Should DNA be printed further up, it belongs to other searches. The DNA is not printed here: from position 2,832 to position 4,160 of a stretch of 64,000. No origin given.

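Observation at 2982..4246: HicB-like antitoxin gene translationally coupled to an unclassifiable 342-aa protein instead of HicA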

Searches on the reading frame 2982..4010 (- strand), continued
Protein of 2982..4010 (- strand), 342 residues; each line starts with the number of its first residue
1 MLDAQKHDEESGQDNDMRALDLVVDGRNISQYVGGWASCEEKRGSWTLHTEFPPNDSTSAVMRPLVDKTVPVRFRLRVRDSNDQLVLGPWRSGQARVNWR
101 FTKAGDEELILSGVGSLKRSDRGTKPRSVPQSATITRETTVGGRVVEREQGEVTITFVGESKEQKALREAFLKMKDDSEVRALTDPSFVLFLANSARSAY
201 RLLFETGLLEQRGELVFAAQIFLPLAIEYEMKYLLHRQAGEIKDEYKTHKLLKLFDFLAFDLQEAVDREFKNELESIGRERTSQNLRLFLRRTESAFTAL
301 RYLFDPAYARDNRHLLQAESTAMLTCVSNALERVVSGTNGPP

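Call 27: find_encoding_contigs(protein=P0029, flank=6000, max_places=2)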
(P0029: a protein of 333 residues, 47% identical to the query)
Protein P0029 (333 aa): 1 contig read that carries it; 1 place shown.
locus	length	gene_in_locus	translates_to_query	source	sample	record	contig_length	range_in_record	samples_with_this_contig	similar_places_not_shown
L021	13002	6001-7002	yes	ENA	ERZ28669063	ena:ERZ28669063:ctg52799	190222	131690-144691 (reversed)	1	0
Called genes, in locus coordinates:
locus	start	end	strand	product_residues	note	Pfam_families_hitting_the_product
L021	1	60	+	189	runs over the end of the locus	-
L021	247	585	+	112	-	PF01740:STAS, PF13466:STAS_2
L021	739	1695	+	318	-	PF05598:DUF772, PF01609:DDE_Tnp_1, PF13612:DDE_Tnp_1_3, PF13359:DDE_Tnp_4, PF13586:DDE_Tnp_1_2 (weak), PF13751:DDE_Tnp_1_6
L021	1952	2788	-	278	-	PF02548:Pantoate_transf, PF01177:Asp_Glu_race (faint)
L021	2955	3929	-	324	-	PF03576:Peptidase_S58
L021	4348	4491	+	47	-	-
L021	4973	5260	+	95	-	-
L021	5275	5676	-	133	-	-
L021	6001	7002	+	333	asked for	-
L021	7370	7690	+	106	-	PF02537:CRCB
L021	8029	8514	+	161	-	PF01321:Creatinase_N (weak)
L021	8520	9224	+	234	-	PF00557:Peptidase_M24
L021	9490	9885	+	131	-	-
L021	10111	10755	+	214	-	PF20990:DUF2207_C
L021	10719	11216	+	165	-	-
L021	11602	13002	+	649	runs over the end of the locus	PF13175:AAA_15, PF13304:AAA_21 (weak)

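Call 36: search_protein_families(library=pfam, alignment_id=A1, max_evalue=1)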
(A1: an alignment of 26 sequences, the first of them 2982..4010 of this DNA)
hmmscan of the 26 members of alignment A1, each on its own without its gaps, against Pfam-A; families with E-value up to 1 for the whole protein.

A. member 1, window:2982-4010:- (342 aa): 1 family
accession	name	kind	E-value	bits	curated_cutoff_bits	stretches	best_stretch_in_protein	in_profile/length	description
PF05168.19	HEPN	-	0.14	12.8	22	1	225-277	33-80/117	HEPN domain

B. families by the number of members that match (of 26 scanned): 7 families
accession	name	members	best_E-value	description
PF05168.19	HEPN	15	0.0016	HEPN domain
PF25760.1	Phage_RB18_ORF43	2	0.043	Phage RB18 ORF43.1 protein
PF23713.2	WH_Egal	2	0.087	Egalitarian winged helix domain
PF22341.1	GSPE_N1E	2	0.17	GSPII protein E, N1E domain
PF05235.19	CHAD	1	0.034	CHAD domain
PF22072.2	FAP42_B3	1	0.049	FAP42 domain B3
PF05481.17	Myco_19_kDa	1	0.12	Mycobacterium 19 kDa lipoprotein antigen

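Call 37: search_protein_families(library=padloc, proteins=[L021:5275-5676:-], max_evalue=0.01)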
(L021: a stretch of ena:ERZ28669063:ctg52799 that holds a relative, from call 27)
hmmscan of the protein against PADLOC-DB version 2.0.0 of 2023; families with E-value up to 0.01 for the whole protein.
L021:5275-5676:- (133 aa): 1 family
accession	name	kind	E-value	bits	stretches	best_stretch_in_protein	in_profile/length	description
PDLC02323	AbiEii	-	0.003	15.2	1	32-103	53-123/248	AbiEii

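Call 38: search_solved_structures(query=A1, max_evalue=10, show_alignments=2)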
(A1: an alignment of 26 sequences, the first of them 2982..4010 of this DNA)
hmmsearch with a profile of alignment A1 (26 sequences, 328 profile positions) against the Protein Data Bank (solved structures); distinct sequences matched with E-value up to 10: 3.
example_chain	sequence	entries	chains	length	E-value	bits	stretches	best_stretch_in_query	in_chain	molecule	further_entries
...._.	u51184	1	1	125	0.92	11.6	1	241-283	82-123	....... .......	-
5ud6_A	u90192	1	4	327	1.4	11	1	138-184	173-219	Dihydrodipicolinate synthase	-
9vkm_A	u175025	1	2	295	1.6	10.8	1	178-306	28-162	Alpha-ketoglutarate-dependent non-heme iron oxygenase MicC Chain A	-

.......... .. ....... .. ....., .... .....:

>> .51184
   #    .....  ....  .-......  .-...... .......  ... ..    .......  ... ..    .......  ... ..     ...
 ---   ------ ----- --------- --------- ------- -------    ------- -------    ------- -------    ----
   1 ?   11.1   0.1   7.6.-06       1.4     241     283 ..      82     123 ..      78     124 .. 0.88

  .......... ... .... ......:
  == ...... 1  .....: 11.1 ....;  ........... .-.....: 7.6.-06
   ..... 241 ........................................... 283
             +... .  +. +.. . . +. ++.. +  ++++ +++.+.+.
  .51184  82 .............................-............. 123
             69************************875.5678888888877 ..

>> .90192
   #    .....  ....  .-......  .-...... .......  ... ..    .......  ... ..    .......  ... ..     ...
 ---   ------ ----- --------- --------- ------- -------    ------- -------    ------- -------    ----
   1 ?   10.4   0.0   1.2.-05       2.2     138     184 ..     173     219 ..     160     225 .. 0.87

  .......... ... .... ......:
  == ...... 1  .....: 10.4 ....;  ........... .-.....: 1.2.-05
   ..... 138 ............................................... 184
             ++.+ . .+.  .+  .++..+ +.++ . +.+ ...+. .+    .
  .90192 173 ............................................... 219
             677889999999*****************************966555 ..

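Call 39: search_protein_representatives(alignment_id=A1)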
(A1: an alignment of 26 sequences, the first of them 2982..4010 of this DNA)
Query: 26 sequences, 328 profile positions. Proteins with E-value up to 0.001 (for the whole library): 65; up to 1e-10: 18; up to 1e-30: 13. The best 65 are listed.
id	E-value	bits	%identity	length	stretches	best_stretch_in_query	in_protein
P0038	7.3e-137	472.1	-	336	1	5-326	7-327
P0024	1.8e-135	467.6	-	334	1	8-326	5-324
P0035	9.9e-135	465.1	-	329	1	5-326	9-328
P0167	3.3e-134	463.4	-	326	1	1-325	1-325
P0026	4.5e-129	446.5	-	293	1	41-326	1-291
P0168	5.6e-113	393.6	-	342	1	10-326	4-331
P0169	5.6e-100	350.9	-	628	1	10-323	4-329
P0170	6.8e-100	350.6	-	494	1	11-324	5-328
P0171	1.4e-90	320.0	-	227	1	99-324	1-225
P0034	1.2e-81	290.6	-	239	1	11-236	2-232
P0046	1.4e-77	277.3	-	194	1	177-326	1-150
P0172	1.4e-65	237.9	-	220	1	5-189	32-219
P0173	9.6e-62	225.2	-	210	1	5-201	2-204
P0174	1.7e-22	96.3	-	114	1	4-94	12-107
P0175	3.3e-21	92.0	-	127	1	10-116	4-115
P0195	3.2e-05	39.5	-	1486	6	60-147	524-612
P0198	4.6e-05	39.0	-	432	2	196-292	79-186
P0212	4.2e-04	35.8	-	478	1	199-302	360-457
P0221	7.5e-04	35.0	-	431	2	206-266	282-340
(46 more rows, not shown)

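Call 41: search_protein_families(library=pfam, proteins=[P0169, P0170, P0195, P0168, P0167, P0172, P0198, P0212, P0221], max_evalue=0.01)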
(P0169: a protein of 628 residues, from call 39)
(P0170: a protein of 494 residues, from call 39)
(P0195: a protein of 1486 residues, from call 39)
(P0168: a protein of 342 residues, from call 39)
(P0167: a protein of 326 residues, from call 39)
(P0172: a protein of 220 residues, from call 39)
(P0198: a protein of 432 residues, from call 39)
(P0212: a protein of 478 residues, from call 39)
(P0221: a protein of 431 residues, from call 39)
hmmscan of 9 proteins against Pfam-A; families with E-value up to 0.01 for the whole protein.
P0169 (628 aa): 0 families

P0170 (494 aa): 1 family
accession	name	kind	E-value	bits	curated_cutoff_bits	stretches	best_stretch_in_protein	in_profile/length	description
PF19698.5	DUF6197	-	0.0074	17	24.6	0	313-405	35-97/111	Family of unknown function (DUF6197)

P0195 (1486 aa): 8 families
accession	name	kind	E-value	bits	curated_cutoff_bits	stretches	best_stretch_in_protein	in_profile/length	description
PF19406.5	PKD_5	-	3.9e-23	81.6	25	6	1011-1098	2-87/88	PKD-like domain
PF09603.15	Fib_succ_major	-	1.4e-20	74.8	33.9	1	1297-1484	1-187/187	Fibrobacter succinogenes major domain (Fib_succ_major)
PF02494.22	HYR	-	2.1e-09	38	21.7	2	127-161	47-81/81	HYR domain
PF12977.12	DUF3861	-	4.8e-06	27.2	27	0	1070-1095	4-29/90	Domain of Unknown Function with PDB structure (DUF3861)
PF01472.26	PUA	-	6.7e-05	23.2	24.8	0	709-729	1-21/74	PUA domain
PF22352.2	K319L-like_PKD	-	0.0018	18.7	27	1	446-513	13-84/84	K319L-like, PKD domain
PF22967.3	Ig_NUP210_1st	-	0.0027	18.3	27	0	871-910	35-74/92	NUP210 Ig-like domain 1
PF19112.6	VanA_C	-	0.0047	17.5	23.5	0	809-845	88-126/193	Vanillate O-demethylase oxygenase C-terminal domain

P0168 (342 aa): 1 family
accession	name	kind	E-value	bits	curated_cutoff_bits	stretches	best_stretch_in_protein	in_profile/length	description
PF05168.19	HEPN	-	0.0029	18.2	22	0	212-249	27-64/117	HEPN domain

P0167 (326 aa): 0 families

P0172 (220 aa): 0 families

P0198 (432 aa): 0 families

P0212 (478 aa): 2 families
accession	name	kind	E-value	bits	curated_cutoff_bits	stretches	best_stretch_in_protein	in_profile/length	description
PF14279.12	HNH_5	-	1.1e-05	25.7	27.5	1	26-69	1-42/56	HNH endonuclease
PF05168.19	HEPN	-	0.00081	20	22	1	375-426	34-70/117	HEPN domain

P0221 (431 aa): 1 family
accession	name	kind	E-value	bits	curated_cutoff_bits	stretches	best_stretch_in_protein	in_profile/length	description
PF05168.19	HEPN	-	1.6e-05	25.5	22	1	73-116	24-67/117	HEPN domain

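Call 42: search_protein_families(library=pfam, alignment_id=A4, max_evalue=0.01)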
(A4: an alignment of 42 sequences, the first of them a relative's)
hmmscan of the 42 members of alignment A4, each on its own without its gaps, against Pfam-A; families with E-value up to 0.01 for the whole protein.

A. member 1, P0179 (155 aa): 1 family
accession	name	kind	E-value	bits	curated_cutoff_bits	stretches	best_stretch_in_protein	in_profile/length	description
PF05168.19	HEPN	-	6.6e-05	23.5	22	1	56-105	35-82/117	HEPN domain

B. families by the number of members that match (of 42 scanned): 5 families
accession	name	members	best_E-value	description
PF05168.19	HEPN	28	1.7e-07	HEPN domain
PF14279.12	HNH_5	1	1.1e-05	HNH endonuclease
PF14533.12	USP7_C2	1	0.00013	Ubiquitin-specific protease C-terminal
PF22909.1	Caulimovir_coat_dom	1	0.00079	Caulimovirus coat protein, conserved domain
PF13801.11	Metal_resist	1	0.0099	Heavy-metal resistance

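Call 55: fold_search(model_id=the predicted structure, library=viral)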
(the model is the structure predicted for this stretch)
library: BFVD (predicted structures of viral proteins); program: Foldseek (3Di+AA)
matches with E <= 10: 688; with E <= 0.001: 3
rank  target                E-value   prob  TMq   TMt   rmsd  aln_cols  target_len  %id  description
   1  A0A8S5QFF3            3.9e-04  1.00  0.29  0.62   5.4       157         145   17  HEPN domain-containing protein [Siphoviridae sp. ct73D3]
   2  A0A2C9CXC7            8.7e-04  1.00  0.23  0.48  11.5       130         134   13  Uncharacterized protein [Yersinia phage fHe-Yen9-04]
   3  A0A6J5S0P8            9.2e-04  1.00  0.22  0.19  12.2       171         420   16  Uncharacterized protein [uncultured Caudovirales phage]
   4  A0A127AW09            1.1e-03  1.00  0.21  0.19  13.8       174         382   11  Baseplate protein [Bacillus phage SP-15]
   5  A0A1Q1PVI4            1.5e-03  0.99  0.19  0.09  26.2       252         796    9  LysM [Phage DP-2017a]
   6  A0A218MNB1            1.6e-03  1.00  0.21  0.35  16.4       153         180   11  Uncharacterized protein [uncultured virus]
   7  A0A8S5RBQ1            2.0e-03  1.00  0.20  0.42   6.1       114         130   12  Uncharacterized protein [virus sp. ctmTa7]
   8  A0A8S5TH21            3.6e-03  0.99  0.22  0.17  13.8       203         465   10  Uncharacterized protein [Phage sp. ctL4h4]
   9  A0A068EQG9            3.8e-03  1.00  0.18  0.44   5.9       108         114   14  Uncharacterized protein [Bacillus phage CP-51]
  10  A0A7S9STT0            5.0e-03  0.99  0.20  0.15  12.2       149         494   10  Uncharacterized protein [Virus NIOZ-UU157]
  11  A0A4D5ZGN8            5.2e-03  0.99  0.18  0.17  11.8       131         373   12  Uncharacterized protein [Burkholderia phage BcepSaruman]
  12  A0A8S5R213            6.5e-03  1.00  0.20  0.42   4.8        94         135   13  Uncharacterized protein [Myoviridae sp. ct5xX4]
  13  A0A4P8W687            6.5e-03  0.47  0.11  0.18  24.4       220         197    9  (no name in the UniProt tables at hand)
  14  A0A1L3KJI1            6.8e-03  0.30  0.13  0.06  29.3       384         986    8  (no name in the UniProt tables at hand)
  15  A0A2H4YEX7            1.0e-02  0.98  0.20  0.36  13.3       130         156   15  Uncharacterized protein [Aeromonas phage Ah1]
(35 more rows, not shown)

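Call 62: find_related_loci(query=A1, collection=viral_contigs, flank=6000)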
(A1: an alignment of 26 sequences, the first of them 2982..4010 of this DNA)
Query A1 (342 aa) in viral_contigs; peptide patterns used: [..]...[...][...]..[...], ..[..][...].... (x = any residue, [..] = any of these).
37 stretches matched a pattern, but none encodes a relative of the query by tblastn (E <= 1e-3).

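Call 70: search_protein_families(library=pfam, alignment_id=A7, max_evalue=0.00001)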
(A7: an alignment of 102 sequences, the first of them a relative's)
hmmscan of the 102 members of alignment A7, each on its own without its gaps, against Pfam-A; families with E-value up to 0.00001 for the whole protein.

A. member 1, L004:1813-3048:- (411 aa): 3 families
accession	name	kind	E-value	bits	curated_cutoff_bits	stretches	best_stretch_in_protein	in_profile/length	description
PF22483.2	Mu-transpos_C_2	-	2.1e-17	63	27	1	298-364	5-71/73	Mu transposase, C-terminal domain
PF00665.32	rve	-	1.4e-12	48.1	32.6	1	114-225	2-101/102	Integrase core domain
PF13936.12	HTH_38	-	5.7e-07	29.6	27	1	2-39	5-42/44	Helix-turn-helix domain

B. families by the number of members that match (of 102 scanned): 69 families (the first 25 are shown)
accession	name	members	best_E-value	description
PF02384.22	N6_Mtase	3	1.7e-11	N-6 DNA Methylase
PF00012.26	HSP70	2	7.5e-255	Hsp70 protein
PF07690.21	MFS_1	2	3.5e-44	Major Facilitator Superfamily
PF00239.26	Resolvase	2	5.5e-34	Resolvase, N terminal domain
PF07508.19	Recombinase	2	1.7e-24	Recombinase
PF06723.19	MreB_Mbl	2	8.6e-17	MreB/Mbl protein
PF01436.27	NHL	2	3.4e-16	NHL repeat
PF13551.12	HTH_29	2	3.2e-15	Winged helix-turn helix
PF13408.12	Zn_ribbon_recom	2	1.1e-14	Recombinase zinc beta ribbon domain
PF13411.12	MerR_1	2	1.3e-14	MerR HTH family regulatory protein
PF00376.29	MerR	2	4.3e-09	MerR family regulatory protein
PF01070.24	FMN_dh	1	9.8e-118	FMN-dependent dehydrogenase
PF07136.16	DUF1385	1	1.3e-83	Protein of unknown function (DUF1385)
PF00916.26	Sulfate_transp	1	1.5e-82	Sulfate permease family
PF00501.34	AMP-binding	1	4.5e-66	AMP-binding enzyme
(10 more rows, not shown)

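Call 71: search_protein_families(library=padloc, alignment_id=A7, max_evalue=0.00001)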
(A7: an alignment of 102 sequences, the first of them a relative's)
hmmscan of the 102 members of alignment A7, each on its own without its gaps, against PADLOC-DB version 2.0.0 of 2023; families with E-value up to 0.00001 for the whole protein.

A. member 1, L004:1813-3048:- (411 aa): 0 families

B. families by the number of members that match (of 102 scanned): 35 families (the first 25 are shown)
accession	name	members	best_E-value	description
PDLC04134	mad2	4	2.5e-16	mads_2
PDLC03338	MTase_II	3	5.9e-20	Type II methyltransferase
PDLC03021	MTase_I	3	5e-12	Type I methyltransferase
PDLC03026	MTase_I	3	3.9e-10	Type I methyltransferase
PDLC03025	MTase_I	2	6.9e-11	Type I methyltransferase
PDLC03630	REase_MTase_IIG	1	1.2e-67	Type IIG restriction enzyme-methyltransferase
PDLC03452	REase_II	1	9.9e-50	Type II restriction enzyme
PDLC03468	REase_II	1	2.4e-46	Type II restriction enzyme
PDLC03580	REase_II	1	8.4e-37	Type II restriction enzyme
PDLC03625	REase_MTase_IIG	1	6.4e-23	Type IIG restriction enzyme-methyltransferase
PDLC03991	PD-Lambda-4_A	1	2e-18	-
PDLC03348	MTase_II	1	6.6e-16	Type II methyltransferase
PDLC03990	PD-Lambda-4_A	1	3.6e-12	-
PDLC03318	MTase_II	1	9.1e-12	Type II methyltransferase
PDLC03267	MTase_II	1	2e-11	Type II methyltransferase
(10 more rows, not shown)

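Call 75: find_encoding_contigs(protein=P0004, flank=3000, max_places=2)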
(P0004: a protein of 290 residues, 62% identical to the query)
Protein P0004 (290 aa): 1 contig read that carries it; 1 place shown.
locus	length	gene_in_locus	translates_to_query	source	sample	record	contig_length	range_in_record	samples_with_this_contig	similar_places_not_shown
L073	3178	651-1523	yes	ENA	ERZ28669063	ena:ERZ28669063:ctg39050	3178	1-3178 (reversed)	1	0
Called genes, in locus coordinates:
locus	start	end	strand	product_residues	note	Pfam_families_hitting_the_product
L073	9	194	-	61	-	-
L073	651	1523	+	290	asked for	-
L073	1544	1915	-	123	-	PF01609:DDE_Tnp_1, PF13586:DDE_Tnp_1_2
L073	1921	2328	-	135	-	PF13340:DUF4096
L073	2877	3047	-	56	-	-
